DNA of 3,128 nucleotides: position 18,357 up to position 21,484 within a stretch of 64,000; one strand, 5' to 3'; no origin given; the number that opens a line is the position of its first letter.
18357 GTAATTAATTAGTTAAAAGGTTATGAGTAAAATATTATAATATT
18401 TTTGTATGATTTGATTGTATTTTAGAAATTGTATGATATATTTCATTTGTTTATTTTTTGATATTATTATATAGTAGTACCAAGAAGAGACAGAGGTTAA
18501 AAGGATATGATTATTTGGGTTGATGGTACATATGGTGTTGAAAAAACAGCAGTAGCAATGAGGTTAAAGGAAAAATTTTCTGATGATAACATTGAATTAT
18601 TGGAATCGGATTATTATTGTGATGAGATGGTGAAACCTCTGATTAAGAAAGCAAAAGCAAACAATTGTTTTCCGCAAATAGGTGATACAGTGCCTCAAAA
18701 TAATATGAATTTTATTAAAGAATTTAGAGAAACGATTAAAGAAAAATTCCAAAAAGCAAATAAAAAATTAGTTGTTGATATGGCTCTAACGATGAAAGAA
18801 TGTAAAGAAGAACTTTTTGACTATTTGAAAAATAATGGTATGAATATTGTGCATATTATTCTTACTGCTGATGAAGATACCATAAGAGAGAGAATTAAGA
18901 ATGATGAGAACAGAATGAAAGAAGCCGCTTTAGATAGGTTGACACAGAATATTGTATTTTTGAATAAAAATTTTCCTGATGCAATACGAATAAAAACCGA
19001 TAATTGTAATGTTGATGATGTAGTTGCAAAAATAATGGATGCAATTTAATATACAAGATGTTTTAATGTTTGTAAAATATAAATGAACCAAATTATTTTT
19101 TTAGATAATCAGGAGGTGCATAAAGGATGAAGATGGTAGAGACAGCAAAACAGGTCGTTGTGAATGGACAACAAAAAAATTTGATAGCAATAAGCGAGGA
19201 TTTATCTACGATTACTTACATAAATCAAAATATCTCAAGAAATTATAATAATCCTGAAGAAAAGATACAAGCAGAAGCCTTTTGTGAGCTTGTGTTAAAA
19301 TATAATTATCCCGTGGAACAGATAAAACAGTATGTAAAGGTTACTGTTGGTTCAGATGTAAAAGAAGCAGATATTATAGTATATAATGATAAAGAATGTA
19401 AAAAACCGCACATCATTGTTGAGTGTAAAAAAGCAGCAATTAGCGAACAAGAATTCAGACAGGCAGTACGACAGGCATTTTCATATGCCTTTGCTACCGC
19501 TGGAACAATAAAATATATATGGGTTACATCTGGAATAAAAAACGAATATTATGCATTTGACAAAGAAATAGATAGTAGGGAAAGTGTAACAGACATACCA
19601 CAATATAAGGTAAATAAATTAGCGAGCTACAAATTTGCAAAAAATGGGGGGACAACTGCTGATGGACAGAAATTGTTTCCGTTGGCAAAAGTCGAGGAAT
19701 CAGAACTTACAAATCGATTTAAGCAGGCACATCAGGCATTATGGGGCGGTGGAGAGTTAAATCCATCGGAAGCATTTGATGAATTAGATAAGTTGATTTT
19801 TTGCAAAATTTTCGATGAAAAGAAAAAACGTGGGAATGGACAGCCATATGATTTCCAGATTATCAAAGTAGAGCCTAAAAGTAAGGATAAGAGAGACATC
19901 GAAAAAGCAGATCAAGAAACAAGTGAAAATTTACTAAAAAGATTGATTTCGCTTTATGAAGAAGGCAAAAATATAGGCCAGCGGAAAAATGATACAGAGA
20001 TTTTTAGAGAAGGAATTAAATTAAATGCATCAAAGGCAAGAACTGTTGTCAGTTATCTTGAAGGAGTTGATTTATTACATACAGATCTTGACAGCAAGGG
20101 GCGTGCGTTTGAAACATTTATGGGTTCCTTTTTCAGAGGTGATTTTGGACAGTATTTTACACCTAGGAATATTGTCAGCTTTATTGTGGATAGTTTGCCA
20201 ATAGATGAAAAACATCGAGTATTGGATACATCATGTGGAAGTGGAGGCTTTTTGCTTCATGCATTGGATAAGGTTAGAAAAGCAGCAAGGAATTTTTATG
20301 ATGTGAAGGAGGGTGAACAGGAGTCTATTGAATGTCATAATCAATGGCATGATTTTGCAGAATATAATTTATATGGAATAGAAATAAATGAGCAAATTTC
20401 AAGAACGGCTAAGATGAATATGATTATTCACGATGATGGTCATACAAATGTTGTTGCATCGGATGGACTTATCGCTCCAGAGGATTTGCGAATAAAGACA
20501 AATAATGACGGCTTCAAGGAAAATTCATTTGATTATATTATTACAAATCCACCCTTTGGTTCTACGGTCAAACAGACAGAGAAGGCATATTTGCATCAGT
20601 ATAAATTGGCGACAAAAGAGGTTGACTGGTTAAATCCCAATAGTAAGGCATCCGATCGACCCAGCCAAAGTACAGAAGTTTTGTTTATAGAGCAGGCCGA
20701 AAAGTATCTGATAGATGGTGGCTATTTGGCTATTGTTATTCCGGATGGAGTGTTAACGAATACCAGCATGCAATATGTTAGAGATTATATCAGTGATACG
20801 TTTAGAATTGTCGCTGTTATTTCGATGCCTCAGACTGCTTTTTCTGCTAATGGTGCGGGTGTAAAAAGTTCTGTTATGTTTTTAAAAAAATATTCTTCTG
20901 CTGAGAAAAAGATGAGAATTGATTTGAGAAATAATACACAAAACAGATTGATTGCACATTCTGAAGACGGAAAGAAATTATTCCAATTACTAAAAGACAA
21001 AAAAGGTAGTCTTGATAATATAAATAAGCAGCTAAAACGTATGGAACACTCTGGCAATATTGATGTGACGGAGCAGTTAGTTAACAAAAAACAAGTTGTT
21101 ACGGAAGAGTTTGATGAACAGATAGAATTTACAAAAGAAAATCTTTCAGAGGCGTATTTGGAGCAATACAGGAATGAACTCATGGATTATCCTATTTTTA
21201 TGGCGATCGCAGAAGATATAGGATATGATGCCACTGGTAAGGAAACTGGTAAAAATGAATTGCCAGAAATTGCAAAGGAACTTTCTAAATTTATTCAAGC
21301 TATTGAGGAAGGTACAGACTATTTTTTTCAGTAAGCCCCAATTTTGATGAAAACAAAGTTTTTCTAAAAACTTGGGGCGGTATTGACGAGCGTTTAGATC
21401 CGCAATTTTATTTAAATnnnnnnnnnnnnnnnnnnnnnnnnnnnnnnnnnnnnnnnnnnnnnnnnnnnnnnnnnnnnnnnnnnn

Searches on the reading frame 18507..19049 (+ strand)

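Call 71: search_protein_families(library=pfam, proteins=[window:18507-19049:+], max_evalue=0.00001)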
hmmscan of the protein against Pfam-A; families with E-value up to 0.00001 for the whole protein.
window:18507-19049:+ (180 aa): 2 families
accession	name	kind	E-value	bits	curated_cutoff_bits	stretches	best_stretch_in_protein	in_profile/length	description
PF13671.12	AAA_33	-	8.3e-10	39.6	27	1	3-148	2-139/143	AAA domain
PF13238.12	AAA_18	-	2.3e-06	28.5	29.4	1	3-137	1-116/128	AAA domain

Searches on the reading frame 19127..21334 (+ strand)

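Call 71: search_protein_families(library=pfam, proteins=[window:19127-21334:+], max_evalue=0.00001)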
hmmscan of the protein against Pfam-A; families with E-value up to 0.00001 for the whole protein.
window:19127-21334:+ (735 aa): 6 families
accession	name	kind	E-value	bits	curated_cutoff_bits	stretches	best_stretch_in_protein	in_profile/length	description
PF02384.22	N6_Mtase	-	2.2e-36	126.2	20.4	1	322-606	4-252/311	N-6 DNA Methylase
PF13588.12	HSDR_N_2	-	1.6e-16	60.8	25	1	43-158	1-110/110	Type I restriction enzyme R protein N terminus (HSDR_N)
PF07669.17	Eco57I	-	3.6e-13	50.4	25.3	1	414-567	2-165/171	Eco57I restriction-modification methylase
PF01170.24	UPF0020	-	6.4e-08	33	22.3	1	360-486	27-140/197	RMKL-like, methyltransferase domain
PF05175.20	MTS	-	1.2e-07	31.9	23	0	460-487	91-118/170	Methyltransferase small domain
PF20473.4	MmeI_Mtase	-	3.2e-07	30.2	27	0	362-455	20-105/259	MmeI, DNA-methyltransferase domain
